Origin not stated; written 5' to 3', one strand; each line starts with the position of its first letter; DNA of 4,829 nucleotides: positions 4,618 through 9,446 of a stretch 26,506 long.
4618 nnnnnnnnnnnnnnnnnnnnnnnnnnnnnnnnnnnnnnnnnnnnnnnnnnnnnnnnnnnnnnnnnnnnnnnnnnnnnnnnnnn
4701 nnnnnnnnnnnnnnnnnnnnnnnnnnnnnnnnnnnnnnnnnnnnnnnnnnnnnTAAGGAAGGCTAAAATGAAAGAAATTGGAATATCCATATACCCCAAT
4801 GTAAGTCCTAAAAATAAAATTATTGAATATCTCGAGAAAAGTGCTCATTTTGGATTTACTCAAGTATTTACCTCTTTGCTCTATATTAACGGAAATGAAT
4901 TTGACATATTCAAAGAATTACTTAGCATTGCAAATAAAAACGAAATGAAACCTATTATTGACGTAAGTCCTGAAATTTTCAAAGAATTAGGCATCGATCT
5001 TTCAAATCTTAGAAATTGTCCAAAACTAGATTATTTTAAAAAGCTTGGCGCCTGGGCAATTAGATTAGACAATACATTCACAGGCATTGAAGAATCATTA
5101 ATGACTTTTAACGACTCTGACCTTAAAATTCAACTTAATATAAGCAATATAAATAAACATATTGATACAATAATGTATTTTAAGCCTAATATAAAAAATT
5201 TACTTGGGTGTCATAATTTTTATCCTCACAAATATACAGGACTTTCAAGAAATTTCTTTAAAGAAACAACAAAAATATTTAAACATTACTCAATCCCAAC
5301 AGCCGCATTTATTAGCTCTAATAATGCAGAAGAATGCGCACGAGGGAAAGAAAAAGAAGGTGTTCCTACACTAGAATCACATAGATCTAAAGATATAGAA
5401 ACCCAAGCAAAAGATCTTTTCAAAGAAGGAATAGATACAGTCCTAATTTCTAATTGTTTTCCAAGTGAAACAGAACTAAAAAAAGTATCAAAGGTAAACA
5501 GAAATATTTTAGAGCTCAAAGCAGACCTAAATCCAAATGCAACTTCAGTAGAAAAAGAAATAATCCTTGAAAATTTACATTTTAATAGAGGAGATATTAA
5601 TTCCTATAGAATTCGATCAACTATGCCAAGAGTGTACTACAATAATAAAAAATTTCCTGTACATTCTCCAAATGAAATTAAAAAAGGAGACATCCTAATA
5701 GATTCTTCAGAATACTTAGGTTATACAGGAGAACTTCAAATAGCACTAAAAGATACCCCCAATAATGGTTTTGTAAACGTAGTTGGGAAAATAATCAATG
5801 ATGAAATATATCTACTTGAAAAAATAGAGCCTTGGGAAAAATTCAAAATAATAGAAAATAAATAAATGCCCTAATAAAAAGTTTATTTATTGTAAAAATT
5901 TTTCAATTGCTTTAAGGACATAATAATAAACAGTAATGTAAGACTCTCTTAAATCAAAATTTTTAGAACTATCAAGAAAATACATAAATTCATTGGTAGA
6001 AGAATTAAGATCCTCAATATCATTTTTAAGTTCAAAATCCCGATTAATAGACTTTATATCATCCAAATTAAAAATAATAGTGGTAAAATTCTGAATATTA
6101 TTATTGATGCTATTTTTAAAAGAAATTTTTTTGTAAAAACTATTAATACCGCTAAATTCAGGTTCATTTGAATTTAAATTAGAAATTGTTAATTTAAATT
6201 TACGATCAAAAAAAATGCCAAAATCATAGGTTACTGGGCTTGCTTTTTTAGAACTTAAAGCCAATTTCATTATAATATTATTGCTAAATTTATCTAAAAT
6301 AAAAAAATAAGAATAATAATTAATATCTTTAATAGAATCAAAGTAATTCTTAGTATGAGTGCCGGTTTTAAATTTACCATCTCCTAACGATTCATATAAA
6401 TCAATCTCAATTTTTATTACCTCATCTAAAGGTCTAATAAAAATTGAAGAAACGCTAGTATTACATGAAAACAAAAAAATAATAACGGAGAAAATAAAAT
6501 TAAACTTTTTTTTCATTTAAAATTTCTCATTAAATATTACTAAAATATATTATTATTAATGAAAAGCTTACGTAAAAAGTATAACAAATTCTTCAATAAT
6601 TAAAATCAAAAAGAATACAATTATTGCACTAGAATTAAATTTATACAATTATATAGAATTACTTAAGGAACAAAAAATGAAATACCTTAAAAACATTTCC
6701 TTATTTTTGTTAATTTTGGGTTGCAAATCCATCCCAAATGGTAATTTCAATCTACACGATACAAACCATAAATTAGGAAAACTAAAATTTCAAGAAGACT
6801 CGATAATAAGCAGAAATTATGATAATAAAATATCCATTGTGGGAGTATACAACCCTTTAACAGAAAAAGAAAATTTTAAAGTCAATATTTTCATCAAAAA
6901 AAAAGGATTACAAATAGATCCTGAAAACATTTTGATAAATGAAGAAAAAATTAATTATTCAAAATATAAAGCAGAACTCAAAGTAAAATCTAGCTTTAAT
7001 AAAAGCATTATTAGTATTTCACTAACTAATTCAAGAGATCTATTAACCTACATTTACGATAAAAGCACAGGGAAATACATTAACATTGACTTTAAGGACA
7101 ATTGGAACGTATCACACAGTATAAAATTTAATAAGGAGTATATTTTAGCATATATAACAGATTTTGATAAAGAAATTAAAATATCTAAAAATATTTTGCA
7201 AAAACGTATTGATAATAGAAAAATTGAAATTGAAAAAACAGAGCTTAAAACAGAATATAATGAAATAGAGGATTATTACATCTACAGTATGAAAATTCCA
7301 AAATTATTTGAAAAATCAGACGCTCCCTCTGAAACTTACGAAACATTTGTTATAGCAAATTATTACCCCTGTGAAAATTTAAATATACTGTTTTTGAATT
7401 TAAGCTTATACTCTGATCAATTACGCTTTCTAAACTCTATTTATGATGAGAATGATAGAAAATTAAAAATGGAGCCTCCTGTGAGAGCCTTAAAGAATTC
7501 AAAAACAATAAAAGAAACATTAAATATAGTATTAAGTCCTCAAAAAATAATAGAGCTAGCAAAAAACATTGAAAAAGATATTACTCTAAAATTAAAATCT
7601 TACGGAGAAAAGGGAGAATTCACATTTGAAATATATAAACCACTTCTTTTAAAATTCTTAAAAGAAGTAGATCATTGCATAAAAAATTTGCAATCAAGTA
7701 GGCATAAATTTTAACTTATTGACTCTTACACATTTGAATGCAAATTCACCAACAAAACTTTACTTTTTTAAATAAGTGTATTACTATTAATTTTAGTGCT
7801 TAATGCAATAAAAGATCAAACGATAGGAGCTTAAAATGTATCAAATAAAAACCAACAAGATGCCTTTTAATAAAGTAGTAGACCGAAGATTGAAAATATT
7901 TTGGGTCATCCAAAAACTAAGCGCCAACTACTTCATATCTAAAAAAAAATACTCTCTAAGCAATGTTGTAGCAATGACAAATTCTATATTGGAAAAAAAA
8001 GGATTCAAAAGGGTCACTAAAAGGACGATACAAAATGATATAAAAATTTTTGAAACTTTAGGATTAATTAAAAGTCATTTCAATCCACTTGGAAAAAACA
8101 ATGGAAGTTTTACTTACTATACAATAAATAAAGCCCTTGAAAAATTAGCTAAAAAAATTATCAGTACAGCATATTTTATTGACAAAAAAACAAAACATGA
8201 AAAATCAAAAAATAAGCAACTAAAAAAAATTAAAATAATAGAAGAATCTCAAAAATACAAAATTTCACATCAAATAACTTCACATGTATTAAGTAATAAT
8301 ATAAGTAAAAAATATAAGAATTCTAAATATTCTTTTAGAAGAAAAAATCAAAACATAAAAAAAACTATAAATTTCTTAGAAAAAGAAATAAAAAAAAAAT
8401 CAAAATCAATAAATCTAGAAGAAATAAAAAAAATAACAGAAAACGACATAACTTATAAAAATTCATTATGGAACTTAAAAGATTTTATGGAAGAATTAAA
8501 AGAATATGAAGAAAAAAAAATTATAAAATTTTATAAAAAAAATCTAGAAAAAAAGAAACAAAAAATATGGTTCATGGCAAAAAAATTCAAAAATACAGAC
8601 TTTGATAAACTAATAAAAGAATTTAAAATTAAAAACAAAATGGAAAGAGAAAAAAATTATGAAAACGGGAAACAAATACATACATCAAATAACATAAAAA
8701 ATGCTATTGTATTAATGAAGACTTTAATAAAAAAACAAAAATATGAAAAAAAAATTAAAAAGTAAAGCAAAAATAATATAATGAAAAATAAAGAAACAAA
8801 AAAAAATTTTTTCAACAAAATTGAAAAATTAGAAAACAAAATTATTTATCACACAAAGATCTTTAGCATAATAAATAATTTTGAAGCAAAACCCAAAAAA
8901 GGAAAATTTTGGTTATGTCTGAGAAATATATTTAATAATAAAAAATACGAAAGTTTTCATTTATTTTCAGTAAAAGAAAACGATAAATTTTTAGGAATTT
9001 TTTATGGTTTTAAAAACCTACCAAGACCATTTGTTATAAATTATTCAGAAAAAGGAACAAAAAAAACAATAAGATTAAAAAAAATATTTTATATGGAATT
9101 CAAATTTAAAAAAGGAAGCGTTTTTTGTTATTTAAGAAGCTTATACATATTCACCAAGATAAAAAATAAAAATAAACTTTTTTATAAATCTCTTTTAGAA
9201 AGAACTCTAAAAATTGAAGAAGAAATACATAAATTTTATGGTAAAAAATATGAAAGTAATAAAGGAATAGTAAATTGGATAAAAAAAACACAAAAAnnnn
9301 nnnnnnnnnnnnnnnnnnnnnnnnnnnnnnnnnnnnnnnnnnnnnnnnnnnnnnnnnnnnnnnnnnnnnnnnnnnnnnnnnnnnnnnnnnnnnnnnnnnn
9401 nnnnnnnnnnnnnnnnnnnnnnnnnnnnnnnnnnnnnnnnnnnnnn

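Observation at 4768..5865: The so-called outer-surface/integrin-binding protein in the chitobiose operon looks like a cytoplasmic DUF871 phospho-sugar hydrolase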

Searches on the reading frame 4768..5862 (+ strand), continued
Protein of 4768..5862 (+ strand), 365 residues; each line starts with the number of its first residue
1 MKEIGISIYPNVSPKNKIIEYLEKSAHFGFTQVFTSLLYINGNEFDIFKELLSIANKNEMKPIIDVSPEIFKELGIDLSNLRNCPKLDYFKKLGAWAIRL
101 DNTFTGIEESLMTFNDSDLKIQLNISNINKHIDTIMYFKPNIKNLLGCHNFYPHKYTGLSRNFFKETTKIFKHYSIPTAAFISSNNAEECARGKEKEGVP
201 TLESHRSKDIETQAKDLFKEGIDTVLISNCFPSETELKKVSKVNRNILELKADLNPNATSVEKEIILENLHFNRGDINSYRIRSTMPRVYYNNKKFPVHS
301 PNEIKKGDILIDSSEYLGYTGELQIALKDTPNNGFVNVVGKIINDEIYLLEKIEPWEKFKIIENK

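Call 61: search_protein_families(library=ncbifam, proteins=[L038:5847-6995:+, L038:8114-9019:+, L038:4917-5831:+, L047:9011-10168:+, L047:10191-11087:+, L002:8091-8945:+, L003:5325-6632:+], max_evalue=0.00001)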
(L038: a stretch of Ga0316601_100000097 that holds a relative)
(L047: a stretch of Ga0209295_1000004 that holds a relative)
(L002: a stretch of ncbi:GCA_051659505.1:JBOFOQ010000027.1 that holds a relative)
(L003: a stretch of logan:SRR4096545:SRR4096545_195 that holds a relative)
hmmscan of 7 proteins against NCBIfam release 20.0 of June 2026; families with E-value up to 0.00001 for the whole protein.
L038:5847-6995:+ (383 aa): 14 families
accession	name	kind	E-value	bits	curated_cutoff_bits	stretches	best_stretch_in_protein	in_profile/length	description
NF007142.0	PRK09585.2-1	equivalog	3.1e-178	592.6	435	1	2-378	3-381/384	anhydro-N-acetylmuramic acid kinase AnmK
NF007151.0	PRK09585.3-6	equivalog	7.6e-159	528.7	599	1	2-377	12-395/396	anhydro-N-acetylmuramic acid kinase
NF007148.0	PRK09585.3-2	equivalog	5.8e-145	482.8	387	1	3-379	9-385/386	anhydro-N-acetylmuramic acid kinase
NF007139.0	PRK09585.1-3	equivalog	1.7e-102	343.3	367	1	2-377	3-368/370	anhydro-N-acetylmuramic acid kinase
NF007143.0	PRK09585.2-2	equivalog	2.1e-100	336.2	533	1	4-377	2-379/382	anhydro-N-acetylmuramic acid kinase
NF007146.0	PRK09585.2-6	equivalog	2.2e-93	313.1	440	1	6-381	4-370/391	anhydro-N-acetylmuramic acid kinase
NF007149.0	PRK09585.3-4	equivalog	1.1e-91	307.6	616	1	4-378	18-397/399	anhydro-N-acetylmuramic acid kinase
NF007150.0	PRK09585.3-5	equivalog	7.3e-85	285.3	585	1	5-378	5-384/393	anhydro-N-acetylmuramic acid kinase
NF007138.0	PRK09585.1-1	equivalog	4.4e-84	282.7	588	1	6-376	7-364/370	anhydro-N-acetylmuramic acid kinase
NF007141.0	PRK09585.1-5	equivalog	1.7e-77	260.8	352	1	4-376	5-364/370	anhydro-N-acetylmuramic acid kinase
NF007145.0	PRK09585.2-5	equivalog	5e-71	240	514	1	5-375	3-374/379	anhydro-N-acetylmuramic acid kinase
NF007144.0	PRK09585.2-3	equivalog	4e-63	213.7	436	1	5-376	8-355/358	anhydro-N-acetylmuramic acid kinase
NF007140.0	PRK09585.1-4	equivalog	1.1e-59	202.5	605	1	6-376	17-379/382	anhydro-N-acetylmuramic acid kinase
NF007147.0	PRK09585.3-1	equivalog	3.1e-57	194.3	822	1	5-379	3-364/393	anhydro-N-acetylmuramic acid kinase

L038:8114-9019:+ (302 aa): 9 families
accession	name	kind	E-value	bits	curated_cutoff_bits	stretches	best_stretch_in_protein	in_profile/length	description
NF009222.0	PRK12570.1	subfamily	7.6e-127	422.4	255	1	4-301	8-305/307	N-acetylmuramic acid 6-phosphate etherase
NF003915.0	PRK05441.1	subfamily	1.5e-123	411.6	168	1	5-300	2-297/300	N-acetylmuramic acid 6-phosphate etherase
TIGR00274.1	TIGR00274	equivalog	5.4e-123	409.7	302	1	9-299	1-291/291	N-acetylmuramic acid 6-phosphate etherase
NF008458.0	PRK11337.1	equivalog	3.1e-07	29.7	378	1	132-194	186-248/293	MurR/RpiR family transcriptional regulator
TIGR01135.1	glmS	equivalog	7.5e-07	28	418.05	1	129-246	333-448/607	glutamine--fructose-6-phosphate transaminase (isomerizing)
NF002805.0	PRK02947.1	subfamily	1.1e-06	28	135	1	44-173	19-146/247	sugar isomerase domain-containing protein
TIGR03127.2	RuMP_HxlB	equivalog_domain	1.9e-06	27.9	160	1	130-189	68-127/178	6-phospho-3-hexuloisomerase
NF001484.0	PRK00331.1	subfamily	2.5e-06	26.2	381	1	129-251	328-448/601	isomerizing glutamine--fructose-6-phosphate transaminase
NF040776.2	AlsR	equivalog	2.6e-06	26.6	400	1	131-194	173-236/279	transcriptional repressor AlsR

L038:4917-5831:+ (305 aa): 1 family
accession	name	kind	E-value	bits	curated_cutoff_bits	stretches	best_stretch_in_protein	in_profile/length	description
NF046058.1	NagK_SO3507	equivalog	1.4e-40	139.6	370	1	4-300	11-293/295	N-acetylglucosamine kinase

L047:9011-10168:+ (386 aa): 14 families
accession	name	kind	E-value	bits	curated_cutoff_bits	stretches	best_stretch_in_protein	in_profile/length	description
NF007142.0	PRK09585.2-1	equivalog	2.2e-166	553.6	435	1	3-384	3-383/384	anhydro-N-acetylmuramic acid kinase AnmK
NF007151.0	PRK09585.3-6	equivalog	4.8e-149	496.4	599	1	3-381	12-395/396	anhydro-N-acetylmuramic acid kinase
NF007148.0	PRK09585.3-2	equivalog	6.9e-148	492.5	387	1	3-382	8-384/386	anhydro-N-acetylmuramic acid kinase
NF007143.0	PRK09585.2-2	equivalog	5.4e-101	338.2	533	1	6-381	3-379/382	anhydro-N-acetylmuramic acid kinase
NF007139.0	PRK09585.1-3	equivalog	2.3e-100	336.3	367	1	3-382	3-369/370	anhydro-N-acetylmuramic acid kinase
NF007146.0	PRK09585.2-6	equivalog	1.1e-95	320.7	440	1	7-382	4-367/391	anhydro-N-acetylmuramic acid kinase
NF007149.0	PRK09585.3-4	equivalog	8.8e-92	307.9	616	1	3-380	16-395/399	anhydro-N-acetylmuramic acid kinase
NF007150.0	PRK09585.3-5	equivalog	2.6e-91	306.5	585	1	7-381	6-383/393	anhydro-N-acetylmuramic acid kinase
NF007138.0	PRK09585.1-1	equivalog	2.4e-80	270.4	588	1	7-382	7-366/370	anhydro-N-acetylmuramic acid kinase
NF007145.0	PRK09585.2-5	equivalog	2.4e-78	264.1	514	1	7-379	4-374/379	anhydro-N-acetylmuramic acid kinase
NF007141.0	PRK09585.1-5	equivalog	8.9e-78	261.7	352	1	4-380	4-364/370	anhydro-N-acetylmuramic acid kinase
NF007144.0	PRK09585.2-3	equivalog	3.1e-58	197.6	436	1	6-380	8-355/358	anhydro-N-acetylmuramic acid kinase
NF007140.0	PRK09585.1-4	equivalog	5.9e-58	196.8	605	1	6-383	16-382/382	anhydro-N-acetylmuramic acid kinase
NF007147.0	PRK09585.3-1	equivalog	3.5e-53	180.9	822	1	6-382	3-363/393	anhydro-N-acetylmuramic acid kinase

L047:10191-11087:+ (299 aa): 7 families
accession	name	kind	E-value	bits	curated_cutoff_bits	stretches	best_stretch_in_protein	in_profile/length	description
NF003915.0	PRK05441.1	subfamily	1.6e-122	408.2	168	1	2-296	2-297/300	N-acetylmuramic acid 6-phosphate etherase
NF009222.0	PRK12570.1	subfamily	5e-117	390.1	255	1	2-296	9-304/307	N-acetylmuramic acid 6-phosphate etherase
TIGR00274.1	TIGR00274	equivalog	7e-114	379.8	302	1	6-294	1-290/291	N-acetylmuramic acid 6-phosphate etherase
TIGR01135.1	glmS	equivalog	8.8e-11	41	418.05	1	126-250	333-455/607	glutamine--fructose-6-phosphate transaminase (isomerizing)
NF001484.0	PRK00331.1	subfamily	1.9e-09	36.5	381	1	129-249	331-449/601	isomerizing glutamine--fructose-6-phosphate transaminase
NF046059.1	NagB_SO3506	equivalog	7.3e-06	25.5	430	1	132-199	87-154/330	glucosamine-6-phosphate deaminase NagB-II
NF008458.0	PRK11337.1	equivalog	8.6e-06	24.9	378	0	131-187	188-244/293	MurR/RpiR family transcriptional regulator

L002:8091-8945:+ (285 aa): 1 family
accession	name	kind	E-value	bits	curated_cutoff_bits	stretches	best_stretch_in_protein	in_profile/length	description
NF046058.1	NagK_SO3507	equivalog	8e-30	104.3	370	1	3-249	11-261/295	N-acetylglucosamine kinase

L003:5325-6632:+ (436 aa): 3 families
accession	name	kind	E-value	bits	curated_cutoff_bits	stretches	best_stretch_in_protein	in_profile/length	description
NF011657.0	PRK15076.1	subfamily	1e-69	235.2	486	1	5-436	3-430/432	alpha-galactosidase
NF041089.1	alpha_gluc_AglA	equivalog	4.4e-35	121.4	650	2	5-227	1-225/464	alpha-glucosidase AglA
NF004863.0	PRK06223.1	subfamily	1.7e-08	34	283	0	306-368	220-282/313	malate dehydrogenase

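Call 86: find_encoding_contigs(protein=P0010, flank=5000, max_places=1)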
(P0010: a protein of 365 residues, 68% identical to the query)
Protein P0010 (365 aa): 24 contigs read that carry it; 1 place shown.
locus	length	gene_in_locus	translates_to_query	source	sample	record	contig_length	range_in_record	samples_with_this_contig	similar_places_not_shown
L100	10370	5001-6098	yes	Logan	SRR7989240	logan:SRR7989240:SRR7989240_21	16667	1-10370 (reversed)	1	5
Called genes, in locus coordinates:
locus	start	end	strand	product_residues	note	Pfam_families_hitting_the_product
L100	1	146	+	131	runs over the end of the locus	-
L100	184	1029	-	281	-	PF05714:PFam54_60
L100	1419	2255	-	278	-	PF05714:PFam54_60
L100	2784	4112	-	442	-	PF02378:PTS_EIIC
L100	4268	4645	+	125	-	PF02255:PTS_IIA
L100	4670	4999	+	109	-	PF02302:PTS_IIB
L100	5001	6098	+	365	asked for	PF19200:MupG_N, PF05913:MupG_C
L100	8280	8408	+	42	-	-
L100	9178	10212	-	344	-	-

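Call 87: find_encoding_contigs(protein=P0008, flank=5000, max_places=1)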
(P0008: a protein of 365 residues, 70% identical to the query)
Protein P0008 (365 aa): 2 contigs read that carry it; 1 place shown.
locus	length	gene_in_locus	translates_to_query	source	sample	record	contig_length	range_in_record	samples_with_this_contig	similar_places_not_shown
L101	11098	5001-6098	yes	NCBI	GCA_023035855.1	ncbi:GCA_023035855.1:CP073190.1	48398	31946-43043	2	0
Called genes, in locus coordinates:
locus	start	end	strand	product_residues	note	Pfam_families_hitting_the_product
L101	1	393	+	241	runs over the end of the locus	PF02414:Borrelia_orfA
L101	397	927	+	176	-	PF02890:DUF226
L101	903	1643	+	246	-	PF02374:ArsA_ATPase (weak), PF09140:MipZ (weak), PF10609:ParA, PF13614:AAA_31, PF01656:CbiA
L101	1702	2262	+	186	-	PF01672:Plasmid_parti_N, PF25882:Plasmid_parti_C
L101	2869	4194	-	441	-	PF02378:PTS_EIIC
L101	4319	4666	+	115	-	PF02255:PTS_IIA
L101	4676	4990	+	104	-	PF02302:PTS_IIB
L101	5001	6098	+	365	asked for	PF19200:MupG_N, PF05913:MupG_C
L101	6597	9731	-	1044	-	PF02384:N6_Mtase, PF18135:Type_ISP_C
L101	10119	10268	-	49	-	PF03304:Mlp (weak)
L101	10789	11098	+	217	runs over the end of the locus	-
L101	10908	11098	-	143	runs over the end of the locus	-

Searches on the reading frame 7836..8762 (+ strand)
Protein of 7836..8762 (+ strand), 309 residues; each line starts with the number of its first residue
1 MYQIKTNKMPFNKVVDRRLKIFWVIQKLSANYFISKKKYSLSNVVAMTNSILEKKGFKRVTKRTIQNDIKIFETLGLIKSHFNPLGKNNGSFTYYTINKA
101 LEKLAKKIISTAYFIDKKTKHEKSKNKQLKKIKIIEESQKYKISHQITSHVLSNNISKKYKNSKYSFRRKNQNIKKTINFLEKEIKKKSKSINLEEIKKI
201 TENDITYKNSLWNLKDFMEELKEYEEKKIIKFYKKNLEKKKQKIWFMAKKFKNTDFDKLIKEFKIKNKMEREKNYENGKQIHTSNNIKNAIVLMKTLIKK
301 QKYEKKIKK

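Call 84: search_protein_families(library=pfam, proteins=[window:7836-8762:+], max_evalue=0.001)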
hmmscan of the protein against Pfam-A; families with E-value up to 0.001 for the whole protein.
window:7836-8762:+ (309 aa): 1 family
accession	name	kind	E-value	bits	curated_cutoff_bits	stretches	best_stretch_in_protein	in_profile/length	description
PF02414.20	Borrelia_orfA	-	5.5e-57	194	25.8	1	14-286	2-287/288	Borrelia ORF-A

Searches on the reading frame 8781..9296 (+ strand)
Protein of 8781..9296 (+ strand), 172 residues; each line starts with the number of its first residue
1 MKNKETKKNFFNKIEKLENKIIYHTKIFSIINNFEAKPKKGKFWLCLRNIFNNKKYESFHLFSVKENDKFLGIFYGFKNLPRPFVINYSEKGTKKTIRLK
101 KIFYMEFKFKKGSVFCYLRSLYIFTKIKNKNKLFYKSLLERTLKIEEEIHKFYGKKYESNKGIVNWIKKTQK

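Call 84: search_protein_families(library=pfam, proteins=[window:8781-9296:+], max_evalue=0.001)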
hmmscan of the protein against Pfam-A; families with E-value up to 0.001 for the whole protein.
window:8781-9296:+ (172 aa): 1 family
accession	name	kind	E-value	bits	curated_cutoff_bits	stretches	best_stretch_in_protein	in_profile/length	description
PF02890.19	DUF226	-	2.5e-40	138.2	25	1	33-169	2-138/139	Borrelia family of unknown function DUF226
